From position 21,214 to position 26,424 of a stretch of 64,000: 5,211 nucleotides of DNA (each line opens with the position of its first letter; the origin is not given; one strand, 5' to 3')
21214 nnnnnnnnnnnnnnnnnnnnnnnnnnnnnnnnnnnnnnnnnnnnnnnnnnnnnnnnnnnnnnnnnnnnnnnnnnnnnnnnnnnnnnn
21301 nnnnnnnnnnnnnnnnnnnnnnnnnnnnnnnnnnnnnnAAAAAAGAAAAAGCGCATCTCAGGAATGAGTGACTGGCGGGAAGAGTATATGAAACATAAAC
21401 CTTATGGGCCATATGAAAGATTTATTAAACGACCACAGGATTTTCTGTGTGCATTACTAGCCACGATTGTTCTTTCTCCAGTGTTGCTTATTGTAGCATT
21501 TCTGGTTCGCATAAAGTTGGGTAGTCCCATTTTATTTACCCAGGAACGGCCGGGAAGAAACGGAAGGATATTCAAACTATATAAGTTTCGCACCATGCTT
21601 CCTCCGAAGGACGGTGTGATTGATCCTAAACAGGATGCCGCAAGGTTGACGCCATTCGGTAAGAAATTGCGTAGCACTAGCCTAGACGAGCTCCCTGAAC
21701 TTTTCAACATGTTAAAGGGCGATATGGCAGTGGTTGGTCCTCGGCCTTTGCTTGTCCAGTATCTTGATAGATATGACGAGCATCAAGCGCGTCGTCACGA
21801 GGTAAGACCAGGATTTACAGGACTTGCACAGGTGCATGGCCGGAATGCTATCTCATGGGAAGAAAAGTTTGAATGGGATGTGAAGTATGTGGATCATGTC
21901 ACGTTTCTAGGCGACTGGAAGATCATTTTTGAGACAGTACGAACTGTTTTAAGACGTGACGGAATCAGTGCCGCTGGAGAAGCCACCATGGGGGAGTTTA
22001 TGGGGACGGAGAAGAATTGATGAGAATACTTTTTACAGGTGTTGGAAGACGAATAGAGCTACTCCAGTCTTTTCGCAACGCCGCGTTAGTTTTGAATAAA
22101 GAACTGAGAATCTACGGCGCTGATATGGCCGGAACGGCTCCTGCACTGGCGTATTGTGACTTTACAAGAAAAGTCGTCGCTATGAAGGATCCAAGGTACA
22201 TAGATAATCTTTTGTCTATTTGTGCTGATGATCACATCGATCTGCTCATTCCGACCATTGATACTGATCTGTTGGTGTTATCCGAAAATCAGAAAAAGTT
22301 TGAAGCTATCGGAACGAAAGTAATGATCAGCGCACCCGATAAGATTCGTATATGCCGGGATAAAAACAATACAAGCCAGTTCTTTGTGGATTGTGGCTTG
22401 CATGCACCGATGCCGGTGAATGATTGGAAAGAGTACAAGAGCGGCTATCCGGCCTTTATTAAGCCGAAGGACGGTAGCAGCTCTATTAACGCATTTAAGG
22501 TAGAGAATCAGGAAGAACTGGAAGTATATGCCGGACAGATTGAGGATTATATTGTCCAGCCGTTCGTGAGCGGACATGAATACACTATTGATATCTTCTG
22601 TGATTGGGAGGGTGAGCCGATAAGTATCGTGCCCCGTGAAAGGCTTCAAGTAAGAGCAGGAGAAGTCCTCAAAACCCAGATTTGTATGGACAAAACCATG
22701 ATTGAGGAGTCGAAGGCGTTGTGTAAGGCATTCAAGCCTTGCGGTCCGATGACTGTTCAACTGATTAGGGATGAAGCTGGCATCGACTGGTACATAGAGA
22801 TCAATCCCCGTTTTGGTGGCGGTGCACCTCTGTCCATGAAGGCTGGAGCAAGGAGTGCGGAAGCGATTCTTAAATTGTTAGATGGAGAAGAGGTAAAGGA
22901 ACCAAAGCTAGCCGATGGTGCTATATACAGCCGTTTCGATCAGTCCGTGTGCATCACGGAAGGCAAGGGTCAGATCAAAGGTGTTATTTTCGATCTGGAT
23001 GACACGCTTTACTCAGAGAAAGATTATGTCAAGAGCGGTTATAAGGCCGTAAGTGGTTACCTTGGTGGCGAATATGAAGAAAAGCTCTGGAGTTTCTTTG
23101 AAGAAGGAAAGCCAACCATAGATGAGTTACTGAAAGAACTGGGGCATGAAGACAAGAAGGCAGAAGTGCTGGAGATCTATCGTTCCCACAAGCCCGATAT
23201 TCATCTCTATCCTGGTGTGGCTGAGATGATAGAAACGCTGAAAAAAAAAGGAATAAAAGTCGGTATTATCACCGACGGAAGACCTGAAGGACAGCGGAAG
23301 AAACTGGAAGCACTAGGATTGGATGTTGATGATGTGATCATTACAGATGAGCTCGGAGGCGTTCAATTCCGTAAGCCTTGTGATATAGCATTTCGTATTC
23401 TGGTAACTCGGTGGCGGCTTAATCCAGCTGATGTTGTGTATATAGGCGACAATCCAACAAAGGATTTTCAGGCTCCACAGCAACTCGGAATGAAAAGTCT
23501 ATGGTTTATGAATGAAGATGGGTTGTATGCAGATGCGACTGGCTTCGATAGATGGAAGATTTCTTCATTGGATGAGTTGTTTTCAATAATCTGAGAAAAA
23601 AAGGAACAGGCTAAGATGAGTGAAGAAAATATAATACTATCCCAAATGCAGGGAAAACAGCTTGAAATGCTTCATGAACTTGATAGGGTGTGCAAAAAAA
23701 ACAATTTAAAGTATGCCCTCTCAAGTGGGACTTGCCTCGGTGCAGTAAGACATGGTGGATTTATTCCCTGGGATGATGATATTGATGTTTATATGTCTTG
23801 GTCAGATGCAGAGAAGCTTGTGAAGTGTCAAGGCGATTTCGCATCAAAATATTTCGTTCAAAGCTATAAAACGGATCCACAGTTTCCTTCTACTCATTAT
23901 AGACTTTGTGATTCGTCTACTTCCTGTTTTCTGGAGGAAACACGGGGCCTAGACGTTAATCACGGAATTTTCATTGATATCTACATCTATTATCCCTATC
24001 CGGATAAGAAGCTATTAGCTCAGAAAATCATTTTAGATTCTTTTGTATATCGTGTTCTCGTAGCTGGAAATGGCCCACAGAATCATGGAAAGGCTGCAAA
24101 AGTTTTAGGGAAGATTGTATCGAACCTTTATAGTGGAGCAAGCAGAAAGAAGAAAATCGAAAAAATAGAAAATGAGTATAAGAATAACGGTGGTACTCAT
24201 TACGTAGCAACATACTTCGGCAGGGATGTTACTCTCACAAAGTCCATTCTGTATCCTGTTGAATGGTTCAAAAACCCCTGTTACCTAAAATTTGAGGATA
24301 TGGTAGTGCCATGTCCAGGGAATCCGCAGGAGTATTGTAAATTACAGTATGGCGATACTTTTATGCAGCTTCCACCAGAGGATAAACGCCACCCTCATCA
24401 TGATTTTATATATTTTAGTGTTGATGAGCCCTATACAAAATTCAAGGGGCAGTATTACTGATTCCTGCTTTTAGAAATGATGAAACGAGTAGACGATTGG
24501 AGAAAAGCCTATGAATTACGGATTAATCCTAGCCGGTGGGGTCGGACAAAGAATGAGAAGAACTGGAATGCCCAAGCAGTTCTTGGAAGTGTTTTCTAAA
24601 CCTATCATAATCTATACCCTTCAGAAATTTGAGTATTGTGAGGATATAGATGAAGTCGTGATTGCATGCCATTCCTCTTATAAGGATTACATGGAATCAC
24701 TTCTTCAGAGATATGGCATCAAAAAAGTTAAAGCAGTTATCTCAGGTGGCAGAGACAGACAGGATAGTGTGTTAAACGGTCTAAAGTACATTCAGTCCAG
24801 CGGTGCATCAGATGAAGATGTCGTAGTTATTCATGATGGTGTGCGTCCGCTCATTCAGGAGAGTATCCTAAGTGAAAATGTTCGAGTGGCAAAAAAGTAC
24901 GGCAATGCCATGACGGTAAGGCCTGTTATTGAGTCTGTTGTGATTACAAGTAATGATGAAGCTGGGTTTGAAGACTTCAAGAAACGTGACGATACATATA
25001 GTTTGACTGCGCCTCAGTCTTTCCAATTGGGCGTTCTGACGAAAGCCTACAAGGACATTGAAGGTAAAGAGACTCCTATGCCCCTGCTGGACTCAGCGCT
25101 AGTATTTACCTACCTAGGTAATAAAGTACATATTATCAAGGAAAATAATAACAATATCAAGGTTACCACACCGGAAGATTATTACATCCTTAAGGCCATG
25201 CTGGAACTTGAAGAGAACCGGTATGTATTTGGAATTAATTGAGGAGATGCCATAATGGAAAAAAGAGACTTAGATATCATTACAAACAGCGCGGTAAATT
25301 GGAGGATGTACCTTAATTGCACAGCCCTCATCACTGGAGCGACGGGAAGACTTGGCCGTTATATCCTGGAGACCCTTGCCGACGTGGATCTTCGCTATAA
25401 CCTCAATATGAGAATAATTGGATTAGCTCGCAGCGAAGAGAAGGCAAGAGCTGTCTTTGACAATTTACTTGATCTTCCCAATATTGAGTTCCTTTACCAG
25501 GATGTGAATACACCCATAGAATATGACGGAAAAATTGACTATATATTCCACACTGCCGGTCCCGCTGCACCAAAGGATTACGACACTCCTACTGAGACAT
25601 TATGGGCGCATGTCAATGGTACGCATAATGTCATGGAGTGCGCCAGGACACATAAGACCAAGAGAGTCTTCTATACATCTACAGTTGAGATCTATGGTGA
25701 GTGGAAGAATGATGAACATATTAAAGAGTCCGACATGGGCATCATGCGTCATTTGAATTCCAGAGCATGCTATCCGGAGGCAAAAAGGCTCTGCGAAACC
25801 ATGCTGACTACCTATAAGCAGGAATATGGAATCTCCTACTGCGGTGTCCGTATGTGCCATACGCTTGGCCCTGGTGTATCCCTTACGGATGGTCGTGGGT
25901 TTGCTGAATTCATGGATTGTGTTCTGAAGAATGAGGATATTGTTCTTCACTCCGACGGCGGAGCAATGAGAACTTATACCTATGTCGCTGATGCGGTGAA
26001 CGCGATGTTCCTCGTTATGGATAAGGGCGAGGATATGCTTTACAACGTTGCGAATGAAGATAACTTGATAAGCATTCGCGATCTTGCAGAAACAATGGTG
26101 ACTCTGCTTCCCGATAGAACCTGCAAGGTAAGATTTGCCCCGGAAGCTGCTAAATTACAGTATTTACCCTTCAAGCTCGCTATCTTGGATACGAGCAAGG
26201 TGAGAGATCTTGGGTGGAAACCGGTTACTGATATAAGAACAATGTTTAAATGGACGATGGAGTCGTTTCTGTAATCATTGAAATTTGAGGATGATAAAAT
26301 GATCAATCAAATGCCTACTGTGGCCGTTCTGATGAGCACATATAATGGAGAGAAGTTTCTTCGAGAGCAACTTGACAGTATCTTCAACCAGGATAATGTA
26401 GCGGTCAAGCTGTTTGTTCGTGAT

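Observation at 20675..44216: Sharply AT-rich ~23.5-kb mosaic cassette inside a GC-rich polysaccharide locus, with no mobility genes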

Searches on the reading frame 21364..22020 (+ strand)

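Call 3: search_protein_families(library=pfam, proteins=[window:21364-22020:+])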
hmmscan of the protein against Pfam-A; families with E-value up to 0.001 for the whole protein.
window:21364-22020:+ (218 aa): 1 family
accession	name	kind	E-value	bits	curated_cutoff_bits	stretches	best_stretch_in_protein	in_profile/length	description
PF02397.22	Bac_transf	-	7.7e-60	201.9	27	1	22-196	1-178/179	Bacterial sugar transferase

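Call 17: search_protein_families(library=ncbifam, proteins=[window:21364-22020:+], max_evalue=0.01)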
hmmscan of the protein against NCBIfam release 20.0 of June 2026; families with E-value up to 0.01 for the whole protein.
window:21364-22020:+ (218 aa): 10 families
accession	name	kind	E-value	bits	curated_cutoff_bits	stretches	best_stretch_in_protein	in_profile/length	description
TIGR03025.1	EPS_sugtrans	subfamily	2.3e-71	241.4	295.55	1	9-200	245-443/445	exopolysaccharide biosynthesis polyprenyl glycosylphosphotransferase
TIGR03023.1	WcaJ_sugtrans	equivalog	4.9e-58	197.5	410.75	1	11-197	252-448/453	undecaprenyl-phosphate glucose phosphotransferase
TIGR03022.1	WbaP_sugtrans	subfamily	1.4e-53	182.8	403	1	16-200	253-454/456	undecaprenyl-phosphate galactose phosphotransferase WbaP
NF052601.1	undeca_RfbP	equivalog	5.8e-47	160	330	2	92-196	132-236/244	undecaprenyl-phosphate galactose phosphotransferase family protein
TIGR03013.1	EpsB_2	subfamily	2.4e-43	148.9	393.35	1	19-200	252-441/443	TIGR03013 family XrtA/PEP-CTERM system glycosyltransferase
NF041877.1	EPS_EpsZ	equivalog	2.7e-41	141.7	800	1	15-201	259-458/459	exopolysaccharide biosynthesis polyisoprenyl-phosphate hexose-1-phosphate transferase EpsZ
NF011751.0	PRK15204.1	equivalog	7e-39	133.7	907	1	18-200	276-474/476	undecaprenyl-phosphate galactose phosphotransferase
NF007518.0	PRK10124.1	equivalog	6.6e-37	127.3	684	1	17-192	269-454/464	undecaprenyl-phosphate glucose phosphotransferase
NF050817.1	PolSacchBiosHfsE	equivalog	6.2e-32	110.9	750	1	19-196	269-460/467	polysaccharide biosynthesis protein HfsE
NF045514.1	glycotran_HepC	equivalog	8.5e-23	80.8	140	1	16-130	111-213/220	heterocyst development glycosyltransferase HepC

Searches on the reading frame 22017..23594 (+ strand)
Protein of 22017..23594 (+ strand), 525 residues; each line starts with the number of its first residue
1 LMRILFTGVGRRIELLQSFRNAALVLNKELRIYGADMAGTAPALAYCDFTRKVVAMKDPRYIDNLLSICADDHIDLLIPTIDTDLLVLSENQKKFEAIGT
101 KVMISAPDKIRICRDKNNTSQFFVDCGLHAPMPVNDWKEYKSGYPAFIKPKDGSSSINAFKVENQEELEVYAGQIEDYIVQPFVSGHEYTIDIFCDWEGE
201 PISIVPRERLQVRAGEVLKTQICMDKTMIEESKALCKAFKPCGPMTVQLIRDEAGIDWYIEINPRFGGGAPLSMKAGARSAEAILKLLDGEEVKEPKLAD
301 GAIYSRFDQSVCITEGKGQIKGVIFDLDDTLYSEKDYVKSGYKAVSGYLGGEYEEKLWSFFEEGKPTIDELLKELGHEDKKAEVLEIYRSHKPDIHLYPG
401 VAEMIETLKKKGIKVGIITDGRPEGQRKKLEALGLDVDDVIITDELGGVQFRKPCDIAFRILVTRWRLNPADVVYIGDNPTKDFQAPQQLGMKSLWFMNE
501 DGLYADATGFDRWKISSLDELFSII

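Call 3: search_protein_families(library=pfam, proteins=[window:22017-23594:+])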
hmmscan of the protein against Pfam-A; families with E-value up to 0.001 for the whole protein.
window:22017-23594:+ (525 aa): 10 families
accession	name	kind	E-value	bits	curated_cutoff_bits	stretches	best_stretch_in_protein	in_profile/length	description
PF13419.12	HAD_2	-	3.1e-24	86.5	23.8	1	323-496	1-177/178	Haloacid dehalogenase-like hydrolase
PF21360.3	PylC-like_N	-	3.2e-23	82.1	27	1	4-102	1-95/96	PylC-like, N-terminal domain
PF00702.32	Hydrolase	-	8.7e-21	75.6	26.4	1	320-491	1-191/191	haloacid dehalogenase-like hydrolase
PF15632.11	ATPgrasp_Ter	-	3.8e-17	62.7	29.1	1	175-298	2-119/131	ATP-grasp in the biosynthetic pathway with Ter operon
PF02655.19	ATP-grasp_3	-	1.4e-15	58.1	23.2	1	113-268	1-159/160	ATP-grasp domain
PF12710.13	HAD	-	2.5e-06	28.5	27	1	323-480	1-182/189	haloacid dehalogenase-like hydrolase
PF13535.11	ATP-grasp_4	-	2.8e-06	27.5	27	0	144-268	3-155/160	ATP-grasp domain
PF13242.12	Hydrolase_like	-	0.00025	21.3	22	1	451-496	2-47/75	HAD-hyrolase-like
PF07478.18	Dala_Dala_lig_C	-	0.00036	20.5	24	1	140-194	33-91/204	D-ala D-ala ligase C-terminus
PF13344.12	Hydrolase_6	-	0.00087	19.7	27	0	396-439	14-60/101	Haloacid dehalogenase-like hydrolase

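Call 17: search_protein_families(library=ncbifam, proteins=[window:22017-23594:+], max_evalue=0.01)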
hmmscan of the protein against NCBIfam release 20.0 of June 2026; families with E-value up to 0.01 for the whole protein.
window:22017-23594:+ (525 aa): 48 families (the best 25 are shown)
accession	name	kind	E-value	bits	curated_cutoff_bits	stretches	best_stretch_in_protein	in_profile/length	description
NF009405.0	PRK12767.1-4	equivalog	1.4e-78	264.1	390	1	2-313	1-315/320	carbamoyl phosphate synthase-like protein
NF009403.0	PRK12767.1-2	equivalog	2.4e-68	230.9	286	2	2-240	1-240/342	carbamoyl phosphate synthase-like protein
NF009404.0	PRK12767.1-3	equivalog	2.4e-53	181.2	316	1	2-314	1-334/344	carbamoyl phosphate synthase-like protein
NF009406.0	PRK12767.1-5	equivalog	6.6e-51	173.3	271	1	1-294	2-299/327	carbamoyl phosphate synthase-like protein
NF009402.0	PRK12767.1-1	equivalog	5.8e-43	146.9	218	1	2-307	3-318/329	carbamoyl phosphate synthase-like protein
TIGR02253.1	CTE7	subfamily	2.4e-27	96.2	169.75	1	320-521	2-220/221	TIGR02253 family HAD-type hydrolase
TIGR02254.1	YjjG_YfnB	equivalog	1.9e-19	70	159.9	1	322-524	3-222/223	YjjG family noncanonical pyrimidine nucleotidase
NF053830.1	RUBPPhHalo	equivalog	8.4e-17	61.6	330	1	393-503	100-209/234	ribulose-1,5-bisphosphate 5-phosphatase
NF009804.0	PRK13288.1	equivalog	7.6e-13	48.4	218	1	319-493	2-177/215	pyrophosphatase PpaX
TIGR01662.1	HAD-SF-IIIA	subfamily_domain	1.7e-12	47.6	44.6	1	388-497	17-138/141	HAD-IIIA family hydrolase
TIGR02252.1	DREG-2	subfamily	9.3e-12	45.1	155.2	1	383-496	93-203/203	HAD hydrolase, REG-2-like, family IA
NF053643.1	Ddl_archaea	equivalog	3.7e-11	42.6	500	1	59-268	47-274/367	putative pseudomurein biosynthesis ATP-grasp protein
TIGR03909.1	pyrrolys_PylC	equivalog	3.9e-11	42.3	248.3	1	72-196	60-179/374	3-methylornithine--L-lysine ligase PylC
TIGR01549.1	HAD-SF-IA-v1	subfamily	3.5e-10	40.5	23.3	1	397-491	63-149/149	HAD-IA family hydrolase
NF006976.0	PRK09449.1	equivalog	4e-10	39.6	183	1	397-524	96-221/225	pyrimidine 5'-nucleotidase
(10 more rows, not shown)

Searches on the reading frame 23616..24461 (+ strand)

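Call 3: search_protein_families(library=pfam, proteins=[window:23616-24461:+])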
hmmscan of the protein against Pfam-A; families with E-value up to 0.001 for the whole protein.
window:23616-24461:+ (281 aa): 1 family
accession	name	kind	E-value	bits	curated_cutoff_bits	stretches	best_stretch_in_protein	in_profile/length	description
PF04991.19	LicD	-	8.7e-41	140.9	22.6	1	26-246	1-227/227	LicD family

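Call 17: search_protein_families(library=ncbifam, proteins=[window:23616-24461:+], max_evalue=0.01)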
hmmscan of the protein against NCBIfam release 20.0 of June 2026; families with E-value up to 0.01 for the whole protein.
window:23616-24461:+ (281 aa): 1 family
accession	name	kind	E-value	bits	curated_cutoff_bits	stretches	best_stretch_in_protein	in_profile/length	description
NF045866.1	GGPL_Ptran_Mf1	equivalog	1.1e-24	87.8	225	1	12-250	2-223/240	diacylglycerol cholinephosphotransferase Mf1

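Call 56: search_protein_families(library=pfam, proteins=[L092:20535-21506:+, L088:8779-9921:+, L088:15511-16881:+, L088:18447-19925:+], max_evalue=0.01)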
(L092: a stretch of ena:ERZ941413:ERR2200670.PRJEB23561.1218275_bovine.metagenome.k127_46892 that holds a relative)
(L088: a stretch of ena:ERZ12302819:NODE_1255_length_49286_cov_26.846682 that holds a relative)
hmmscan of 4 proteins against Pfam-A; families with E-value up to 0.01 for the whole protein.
L092:20535-21506:+ (324 aa): 0 families

L088:8779-9921:+ (380 aa): 0 families

L088:15511-16881:+ (456 aa): 1 family
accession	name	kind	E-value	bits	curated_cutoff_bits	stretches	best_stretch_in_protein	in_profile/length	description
PF04932.20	Wzy_C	-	0.00036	20.8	31.7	1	224-378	2-148/149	O-Antigen ligase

L088:18447-19925:+ (492 aa): 0 families

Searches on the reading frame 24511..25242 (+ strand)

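Call 3: search_protein_families(library=pfam, proteins=[window:24511-25242:+])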
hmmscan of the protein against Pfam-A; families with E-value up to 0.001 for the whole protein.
window:24511-25242:+ (243 aa): 4 families
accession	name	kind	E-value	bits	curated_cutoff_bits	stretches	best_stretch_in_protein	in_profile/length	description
PF01128.25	IspD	-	7.7e-39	134.2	27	1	5-232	4-220/221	2-C-methyl-D-erythritol 4-phosphate cytidylyltransferase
PF12804.13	NTP_transf_3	-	2.1e-09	38.2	27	1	4-134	1-118/160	MobA-like NTP transferase domain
PF00483.29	NTP_transferase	-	8.1e-07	29.3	21.2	1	4-134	2-131/245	Nucleotidyl transferase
PF02348.25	CTP_transf_3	-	5.2e-05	23.6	22.6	1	22-134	16-121/217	Cytidylyltransferase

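Call 17: search_protein_families(library=ncbifam, proteins=[window:24511-25242:+], max_evalue=0.01)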
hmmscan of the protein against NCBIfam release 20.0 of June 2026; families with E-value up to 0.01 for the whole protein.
window:24511-25242:+ (243 aa): 25 families
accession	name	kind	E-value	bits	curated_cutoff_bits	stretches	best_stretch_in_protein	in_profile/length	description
NF001183.0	PRK00155.1-3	subfamily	3.7e-58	196.6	166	1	1-233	1-233/237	D-ribitol-5-phosphate cytidylyltransferase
NF001186.0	PRK00155.2-3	equivalog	9.1e-50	169.2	253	1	3-231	6-222/224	2-C-methyl-D-erythritol 4-phosphate cytidylyltransferase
NF009924.0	PRK13385.1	subfamily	3e-49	167.7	342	1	1-232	1-224/230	2-C-methyl-D-erythritol 4-phosphate cytidylyltransferase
TIGR00453.1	ispD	equivalog_domain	8.1e-45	152.9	181.3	1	5-230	3-218/219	2-C-methyl-D-erythritol 4-phosphate cytidylyltransferase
NF006899.0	PRK09382.1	equivalog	2.5e-32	112.5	417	1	5-234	10-223/387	bifunctional 2-C-methyl-D-erythritol 4-phosphate cytidylyltransferase/2-C-methyl-D-erythritol 2,4-cyclodiphosphate synthase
NF001457.0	PRK00317.1-3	equivalog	4.5e-07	29.6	164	1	3-126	3-112/200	molybdenum cofactor guanylyltransferase MobA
NF041135.1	IPPtranDIPPsyn_Thcocales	equivalog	2.5e-06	26.7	580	1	4-83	3-78/419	bifunctional L-myo-inositol-1-phosphate cytidylyltransferase/CDP-L-myo-inositol myo-inositolphosphotransferase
NF009905.0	PRK13368.1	subfamily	4.4e-06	26.2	255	1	14-129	10-116/243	3-deoxy-manno-octulosonate cytidylyltransferase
NF003952.0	PRK05450.1-5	subfamily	1.9e-05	23.9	193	1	22-134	19-122/250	3-deoxy-manno-octulosonate cytidylyltransferase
NF041173.1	Sug_nt_acttase_Thmprot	equivalog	2e-05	23.7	600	1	5-128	4-121/405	bifunctional sugar-1-phosphate nucleotidylyltransferase/acetyltransferase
NF045495.1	AdoCbiPCobY_Meth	equivalog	2.3e-05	24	250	1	4-96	3-95/195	adenosylcobinamide-phosphate guanylyltransferase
TIGR01208.1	rmlA_long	equivalog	3.1e-05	23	320.25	1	4-67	2-66/353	glucose-1-phosphate thymidylyltransferase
TIGR01173.1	glmU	equivalog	3.4e-05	22.9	366.85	1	5-129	4-119/452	bifunctional UDP-N-acetylglucosamine diphosphorylase/glucosamine-1-phosphate N-acetyltransferase GlmU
TIGR03310.1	matur_MocA_YgfJ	equivalog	0.00013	22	186.45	1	5-132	3-120/188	molybdenum cofactor cytidylyltransferase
TIGR01207.1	rmlA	equivalog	0.00016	20.9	360.65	1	4-71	2-73/286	glucose-1-phosphate thymidylyltransferase RfbA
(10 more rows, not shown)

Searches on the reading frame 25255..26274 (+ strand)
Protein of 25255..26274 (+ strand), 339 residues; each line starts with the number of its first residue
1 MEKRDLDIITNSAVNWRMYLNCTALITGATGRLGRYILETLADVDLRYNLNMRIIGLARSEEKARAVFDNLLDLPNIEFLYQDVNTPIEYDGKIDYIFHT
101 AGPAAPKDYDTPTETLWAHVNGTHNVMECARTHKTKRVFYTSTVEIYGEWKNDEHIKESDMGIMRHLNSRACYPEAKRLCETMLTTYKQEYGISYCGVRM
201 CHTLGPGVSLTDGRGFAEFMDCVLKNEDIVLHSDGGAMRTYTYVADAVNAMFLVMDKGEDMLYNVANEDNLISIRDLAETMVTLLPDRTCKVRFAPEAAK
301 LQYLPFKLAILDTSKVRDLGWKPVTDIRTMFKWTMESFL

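Call 3: search_protein_families(library=pfam, proteins=[window:25255-26274:+])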
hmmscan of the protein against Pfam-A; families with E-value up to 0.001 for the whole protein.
window:25255-26274:+ (339 aa): 6 families
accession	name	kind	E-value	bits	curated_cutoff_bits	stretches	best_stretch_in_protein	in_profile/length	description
PF01370.27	Epimerase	-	2.5e-37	129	20.9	1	24-265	1-239/240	NAD dependent epimerase/dehydratase family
PF16363.11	GDP_Man_Dehyd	-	1.4e-25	90.9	27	1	25-332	1-330/332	GDP-mannose 4,6 dehydratase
PF01073.25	3Beta_HSD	-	7.8e-15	55.1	22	1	25-246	1-220/280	3-beta hydroxysteroid dehydrogenase/isomerase family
PF07993.18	NAD_binding_4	-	3.1e-10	40.1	20.1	1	93-201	88-205/258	Male sterility protein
PF02719.21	Polysacc_synt_2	-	1.7e-05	24.6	20.2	0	25-143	2-128/293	Polysaccharide biosynthesis protein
PF13460.12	NAD_binding_10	-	2.5e-05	24.7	27.2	1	28-158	1-113/184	NAD(P)H-binding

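Call 17: search_protein_families(library=ncbifam, proteins=[window:25255-26274:+], max_evalue=0.01)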
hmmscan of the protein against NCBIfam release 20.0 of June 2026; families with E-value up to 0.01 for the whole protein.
window:25255-26274:+ (339 aa): 25 families
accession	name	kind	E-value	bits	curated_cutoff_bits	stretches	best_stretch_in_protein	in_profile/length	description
TIGR01181.1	dTDP_gluc_dehyt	equivalog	5.5e-18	65.1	365.1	1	72-336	47-309/321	dTDP-glucose 4,6-dehydratase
NF008872.0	PRK11908.1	equivalog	1.4e-15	57.2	294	1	70-286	41-272/349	bifunctional UDP-4-keto-pentose/UDP-xylose synthase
TIGR04180.1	EDH_00030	hypoth_equivalog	3.2e-14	52.7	475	1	25-286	2-257/297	NAD-dependent 4,6-dehydratase LegB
NF005998.1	PRK08125.1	equivalog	2.9e-11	42.5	777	1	25-298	319-598/649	bifunctional UDP-4-amino-4-deoxy-L-arabinose formyltransferase/UDP-glucuronic acid oxidase ArnA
TIGR01179.1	galE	equivalog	1.7e-10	40.3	262.3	1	25-205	3-178/332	UDP-glucose 4-epimerase GalE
NF047922.1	GDPFucSynFcl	equivalog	1.1e-09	38.1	500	1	110-339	72-302/308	GDP-L-fucose synthase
TIGR01746.1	Thioester-redct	subfamily_domain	1.1e-09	38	213.35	2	92-281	87-277/371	thioester reductase domain-containing protein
TIGR02197.1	heptose_epim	equivalog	1.3e-09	37.7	274.6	1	25-312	2-288/316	ADP-glyceromanno-heptose 6-epimerase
NF042423.1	oxyalk_red_Shew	equivalog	2.9e-09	36.4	580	1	24-190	11-162/331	2-alkyl-3-oxoalkanoate reductase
NF011728.1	PRK15181.1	equivalog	3.2e-07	29.7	760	1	93-270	90-268/348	Vi polysaccharide biosynthesis UDP-N-acetylglucosaminuronic acid C-4 epimerase TviC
TIGR02622.1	CDP_4_6_dhtase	equivalog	8e-07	28.5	278.45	1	22-336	5-328/352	CDP-glucose 4,6-dehydratase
TIGR03466.1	HpnA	hypoth_equivalog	9e-07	28.1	367.65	1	23-187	2-155/327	hopanoid-associated sugar epimerase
NF041293.1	G6PDh_Azf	equivalog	2.5e-06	27.1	400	1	23-199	4-178/252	NAD-dependent glucose-6-phosphate dehydrogenase Azf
TIGR04130.1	FnlA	equivalog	4.9e-06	25.7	730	1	18-143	1-124/337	UDP-N-acetylglucosamine 4,6-dehydratase/5-epimerase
TIGR01472.1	gmd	equivalog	5.5e-06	25.8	415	1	109-281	94-264/342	GDP-mannose 4,6-dehydratase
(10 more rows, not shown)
